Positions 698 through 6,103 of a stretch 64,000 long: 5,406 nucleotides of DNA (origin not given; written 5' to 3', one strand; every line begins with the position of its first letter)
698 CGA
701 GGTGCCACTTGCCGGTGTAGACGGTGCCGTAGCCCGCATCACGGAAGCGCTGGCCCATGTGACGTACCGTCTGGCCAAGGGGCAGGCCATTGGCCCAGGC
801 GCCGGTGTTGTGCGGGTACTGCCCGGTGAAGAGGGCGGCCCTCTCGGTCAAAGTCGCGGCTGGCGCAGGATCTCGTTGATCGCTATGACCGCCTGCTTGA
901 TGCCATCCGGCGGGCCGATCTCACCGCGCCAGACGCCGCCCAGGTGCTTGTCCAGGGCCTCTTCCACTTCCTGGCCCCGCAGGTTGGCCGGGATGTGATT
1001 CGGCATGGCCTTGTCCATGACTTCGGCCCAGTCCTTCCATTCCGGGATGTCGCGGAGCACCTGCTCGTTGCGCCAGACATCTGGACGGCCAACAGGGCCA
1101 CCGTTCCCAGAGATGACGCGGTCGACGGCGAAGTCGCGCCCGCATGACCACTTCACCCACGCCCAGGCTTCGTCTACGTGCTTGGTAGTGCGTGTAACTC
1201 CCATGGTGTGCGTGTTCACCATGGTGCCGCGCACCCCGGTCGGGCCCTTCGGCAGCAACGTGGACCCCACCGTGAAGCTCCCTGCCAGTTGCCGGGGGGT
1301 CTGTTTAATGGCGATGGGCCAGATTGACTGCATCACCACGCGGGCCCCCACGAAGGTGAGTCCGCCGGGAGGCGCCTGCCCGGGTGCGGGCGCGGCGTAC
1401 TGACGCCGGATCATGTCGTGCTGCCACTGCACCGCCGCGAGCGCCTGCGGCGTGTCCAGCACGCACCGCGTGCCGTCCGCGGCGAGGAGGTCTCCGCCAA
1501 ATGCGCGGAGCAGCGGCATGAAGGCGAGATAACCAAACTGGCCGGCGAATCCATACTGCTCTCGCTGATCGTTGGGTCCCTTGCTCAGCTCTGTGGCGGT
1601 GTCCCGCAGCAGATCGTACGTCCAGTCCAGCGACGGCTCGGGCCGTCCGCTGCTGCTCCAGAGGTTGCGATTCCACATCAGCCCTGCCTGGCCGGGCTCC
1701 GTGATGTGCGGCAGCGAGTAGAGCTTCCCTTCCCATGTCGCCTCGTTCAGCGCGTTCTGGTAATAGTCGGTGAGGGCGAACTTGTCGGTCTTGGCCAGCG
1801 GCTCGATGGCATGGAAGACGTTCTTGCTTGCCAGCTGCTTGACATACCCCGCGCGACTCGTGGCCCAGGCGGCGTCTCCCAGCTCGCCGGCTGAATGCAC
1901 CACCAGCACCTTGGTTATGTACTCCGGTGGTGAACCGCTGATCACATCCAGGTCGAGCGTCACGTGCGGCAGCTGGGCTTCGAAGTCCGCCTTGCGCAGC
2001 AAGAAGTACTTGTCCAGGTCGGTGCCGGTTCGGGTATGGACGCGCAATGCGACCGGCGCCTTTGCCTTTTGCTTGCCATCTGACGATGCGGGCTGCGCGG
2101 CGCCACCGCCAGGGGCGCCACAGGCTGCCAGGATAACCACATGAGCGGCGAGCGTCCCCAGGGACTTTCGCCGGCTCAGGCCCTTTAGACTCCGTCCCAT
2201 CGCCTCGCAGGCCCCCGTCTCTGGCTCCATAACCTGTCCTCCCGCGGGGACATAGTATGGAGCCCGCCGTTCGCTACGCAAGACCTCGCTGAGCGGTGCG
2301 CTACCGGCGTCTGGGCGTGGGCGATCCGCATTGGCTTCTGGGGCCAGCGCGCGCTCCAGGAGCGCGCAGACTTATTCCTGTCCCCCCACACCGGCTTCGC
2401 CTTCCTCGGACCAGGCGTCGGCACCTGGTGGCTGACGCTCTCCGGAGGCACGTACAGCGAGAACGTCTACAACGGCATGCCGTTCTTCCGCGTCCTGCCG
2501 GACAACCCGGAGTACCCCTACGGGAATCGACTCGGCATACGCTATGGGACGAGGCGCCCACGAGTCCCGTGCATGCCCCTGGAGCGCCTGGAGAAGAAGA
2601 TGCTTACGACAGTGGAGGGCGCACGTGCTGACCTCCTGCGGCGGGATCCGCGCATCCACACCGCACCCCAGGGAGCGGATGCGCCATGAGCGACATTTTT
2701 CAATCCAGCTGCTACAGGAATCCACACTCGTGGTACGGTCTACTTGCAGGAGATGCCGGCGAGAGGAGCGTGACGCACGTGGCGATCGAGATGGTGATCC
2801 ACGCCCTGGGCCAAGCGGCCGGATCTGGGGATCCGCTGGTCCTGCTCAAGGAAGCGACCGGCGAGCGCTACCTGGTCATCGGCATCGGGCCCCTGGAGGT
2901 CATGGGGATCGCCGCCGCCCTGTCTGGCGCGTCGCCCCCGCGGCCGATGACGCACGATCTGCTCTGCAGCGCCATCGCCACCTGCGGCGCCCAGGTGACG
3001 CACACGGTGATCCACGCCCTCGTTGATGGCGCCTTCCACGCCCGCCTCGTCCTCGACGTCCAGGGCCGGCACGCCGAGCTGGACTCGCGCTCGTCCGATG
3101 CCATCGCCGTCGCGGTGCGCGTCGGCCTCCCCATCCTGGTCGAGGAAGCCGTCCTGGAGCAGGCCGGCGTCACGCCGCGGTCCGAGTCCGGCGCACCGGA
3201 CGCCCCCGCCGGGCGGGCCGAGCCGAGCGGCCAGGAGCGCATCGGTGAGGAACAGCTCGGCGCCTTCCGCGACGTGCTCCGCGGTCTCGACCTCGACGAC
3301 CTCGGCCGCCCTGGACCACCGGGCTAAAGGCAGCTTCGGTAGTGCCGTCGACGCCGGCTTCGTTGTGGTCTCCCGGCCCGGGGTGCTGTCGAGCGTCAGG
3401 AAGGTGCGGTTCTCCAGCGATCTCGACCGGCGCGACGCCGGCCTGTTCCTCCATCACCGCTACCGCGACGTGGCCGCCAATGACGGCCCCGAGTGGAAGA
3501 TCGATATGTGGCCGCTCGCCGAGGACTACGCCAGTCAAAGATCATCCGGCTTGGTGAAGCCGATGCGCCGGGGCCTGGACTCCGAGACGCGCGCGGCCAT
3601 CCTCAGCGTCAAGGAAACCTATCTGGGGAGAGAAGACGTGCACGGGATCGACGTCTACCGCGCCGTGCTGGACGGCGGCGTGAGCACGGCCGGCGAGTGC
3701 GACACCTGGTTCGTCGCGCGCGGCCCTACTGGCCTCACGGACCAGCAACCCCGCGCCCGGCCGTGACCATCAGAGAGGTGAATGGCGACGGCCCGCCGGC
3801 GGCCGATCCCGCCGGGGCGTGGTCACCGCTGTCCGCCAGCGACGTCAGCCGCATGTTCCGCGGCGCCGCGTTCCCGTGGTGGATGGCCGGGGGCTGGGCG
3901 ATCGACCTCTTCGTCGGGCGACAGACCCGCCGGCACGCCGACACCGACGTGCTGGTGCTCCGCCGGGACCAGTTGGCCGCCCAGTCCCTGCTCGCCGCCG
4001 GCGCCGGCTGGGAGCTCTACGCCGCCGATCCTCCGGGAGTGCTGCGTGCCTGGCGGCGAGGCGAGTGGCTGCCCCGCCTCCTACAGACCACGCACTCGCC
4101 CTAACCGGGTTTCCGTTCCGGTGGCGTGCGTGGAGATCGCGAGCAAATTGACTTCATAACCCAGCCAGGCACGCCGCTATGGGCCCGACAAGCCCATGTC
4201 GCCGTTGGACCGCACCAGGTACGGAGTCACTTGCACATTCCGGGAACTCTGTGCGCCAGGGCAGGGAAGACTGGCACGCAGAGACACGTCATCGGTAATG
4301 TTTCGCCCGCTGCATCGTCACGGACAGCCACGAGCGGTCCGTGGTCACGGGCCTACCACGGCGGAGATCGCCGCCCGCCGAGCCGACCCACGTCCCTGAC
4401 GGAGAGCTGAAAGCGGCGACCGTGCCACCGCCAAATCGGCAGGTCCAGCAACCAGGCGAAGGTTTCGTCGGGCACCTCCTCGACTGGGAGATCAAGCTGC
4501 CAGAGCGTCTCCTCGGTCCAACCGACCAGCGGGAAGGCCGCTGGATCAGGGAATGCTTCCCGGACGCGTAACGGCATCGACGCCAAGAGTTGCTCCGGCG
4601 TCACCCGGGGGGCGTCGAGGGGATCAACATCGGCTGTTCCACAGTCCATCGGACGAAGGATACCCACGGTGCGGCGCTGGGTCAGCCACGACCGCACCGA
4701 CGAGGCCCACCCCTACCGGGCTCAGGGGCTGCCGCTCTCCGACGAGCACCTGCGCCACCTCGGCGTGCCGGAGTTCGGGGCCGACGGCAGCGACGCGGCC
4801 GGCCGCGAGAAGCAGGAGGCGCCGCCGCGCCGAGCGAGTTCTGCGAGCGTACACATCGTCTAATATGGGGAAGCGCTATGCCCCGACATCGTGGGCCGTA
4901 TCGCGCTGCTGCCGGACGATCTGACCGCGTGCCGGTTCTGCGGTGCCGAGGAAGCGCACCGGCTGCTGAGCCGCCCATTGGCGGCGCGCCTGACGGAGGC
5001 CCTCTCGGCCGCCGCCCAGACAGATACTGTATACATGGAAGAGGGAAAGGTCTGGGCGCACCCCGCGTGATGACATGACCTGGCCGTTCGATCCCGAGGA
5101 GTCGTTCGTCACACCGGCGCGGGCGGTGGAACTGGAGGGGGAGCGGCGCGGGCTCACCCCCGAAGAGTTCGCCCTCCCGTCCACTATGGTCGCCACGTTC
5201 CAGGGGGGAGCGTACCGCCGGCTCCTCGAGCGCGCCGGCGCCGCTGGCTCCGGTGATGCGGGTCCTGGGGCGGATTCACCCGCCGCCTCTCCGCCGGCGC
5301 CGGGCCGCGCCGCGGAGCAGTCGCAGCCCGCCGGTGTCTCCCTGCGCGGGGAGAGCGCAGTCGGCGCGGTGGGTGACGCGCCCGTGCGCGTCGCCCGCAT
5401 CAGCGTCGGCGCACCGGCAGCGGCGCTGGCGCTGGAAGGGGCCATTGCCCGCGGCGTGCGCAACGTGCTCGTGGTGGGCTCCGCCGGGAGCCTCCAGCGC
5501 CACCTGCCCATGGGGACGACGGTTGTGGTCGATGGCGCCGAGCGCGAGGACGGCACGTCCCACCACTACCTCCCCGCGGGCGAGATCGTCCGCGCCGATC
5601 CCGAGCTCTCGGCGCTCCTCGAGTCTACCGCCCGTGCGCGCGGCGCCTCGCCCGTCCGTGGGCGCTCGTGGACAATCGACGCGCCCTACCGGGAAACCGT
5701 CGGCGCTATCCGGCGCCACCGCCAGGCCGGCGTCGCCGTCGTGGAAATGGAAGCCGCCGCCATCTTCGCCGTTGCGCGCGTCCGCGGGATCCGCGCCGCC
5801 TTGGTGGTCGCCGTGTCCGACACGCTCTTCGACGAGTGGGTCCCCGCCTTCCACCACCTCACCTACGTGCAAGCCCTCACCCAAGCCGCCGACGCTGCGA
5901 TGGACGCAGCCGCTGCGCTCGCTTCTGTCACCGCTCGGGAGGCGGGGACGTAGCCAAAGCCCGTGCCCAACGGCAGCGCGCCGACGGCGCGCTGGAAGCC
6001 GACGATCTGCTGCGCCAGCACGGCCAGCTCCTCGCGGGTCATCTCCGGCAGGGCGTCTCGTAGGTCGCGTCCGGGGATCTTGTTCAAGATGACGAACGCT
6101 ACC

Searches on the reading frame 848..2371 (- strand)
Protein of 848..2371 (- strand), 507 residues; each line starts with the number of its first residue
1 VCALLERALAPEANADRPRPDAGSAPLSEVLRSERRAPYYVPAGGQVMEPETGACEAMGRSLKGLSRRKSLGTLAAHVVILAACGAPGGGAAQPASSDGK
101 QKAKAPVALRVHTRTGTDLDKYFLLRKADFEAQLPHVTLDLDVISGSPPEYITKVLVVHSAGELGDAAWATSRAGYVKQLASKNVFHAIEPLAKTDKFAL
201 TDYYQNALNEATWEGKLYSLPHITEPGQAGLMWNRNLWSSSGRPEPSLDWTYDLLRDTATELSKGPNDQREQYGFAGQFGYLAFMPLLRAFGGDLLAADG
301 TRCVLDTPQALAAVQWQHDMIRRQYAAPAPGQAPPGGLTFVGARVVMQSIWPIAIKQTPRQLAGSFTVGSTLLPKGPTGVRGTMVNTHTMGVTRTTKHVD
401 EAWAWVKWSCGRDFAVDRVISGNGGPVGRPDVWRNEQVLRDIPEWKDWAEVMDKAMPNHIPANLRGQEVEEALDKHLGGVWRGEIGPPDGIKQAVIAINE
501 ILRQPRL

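Call 42: search_protein_families(library=pfam, proteins=[window:848-2371:-], max_evalue=0.0001)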
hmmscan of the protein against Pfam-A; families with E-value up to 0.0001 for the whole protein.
window:848-2371:- (507 aa): 2 families
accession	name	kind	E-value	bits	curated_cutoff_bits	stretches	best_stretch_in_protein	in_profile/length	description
PF01547.30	SBP_bac_1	-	6.7e-16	59.6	26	1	128-408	15-299/307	Bacterial extracellular solute-binding protein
PF13416.11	SBP_bac_8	-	3.7e-11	43.8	27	1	128-412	4-246/279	Bacterial extracellular solute-binding protein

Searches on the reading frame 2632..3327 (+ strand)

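Call 42: search_protein_families(library=pfam, proteins=[window:2632-3327:+], max_evalue=0.0001)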
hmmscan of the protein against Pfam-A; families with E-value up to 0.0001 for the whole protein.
window:2632-3327:+ (231 aa): 1 family
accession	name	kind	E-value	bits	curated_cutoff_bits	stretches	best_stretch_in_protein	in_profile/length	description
PF02577.19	BFN_dom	-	4.2e-34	117.2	27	1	70-181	1-110/112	Bifunctional nuclease domain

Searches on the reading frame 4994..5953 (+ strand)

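Call 42: search_protein_families(library=pfam, proteins=[window:4994-5953:+], max_evalue=0.0001)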
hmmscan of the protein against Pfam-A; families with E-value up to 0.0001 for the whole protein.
window:4994-5953:+ (319 aa): 1 family
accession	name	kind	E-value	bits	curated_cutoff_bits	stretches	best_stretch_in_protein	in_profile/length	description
PF01048.26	PNP_UDP_1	-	5.7e-33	114.7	25.1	1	118-300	31-226/233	Phosphorylase superfamily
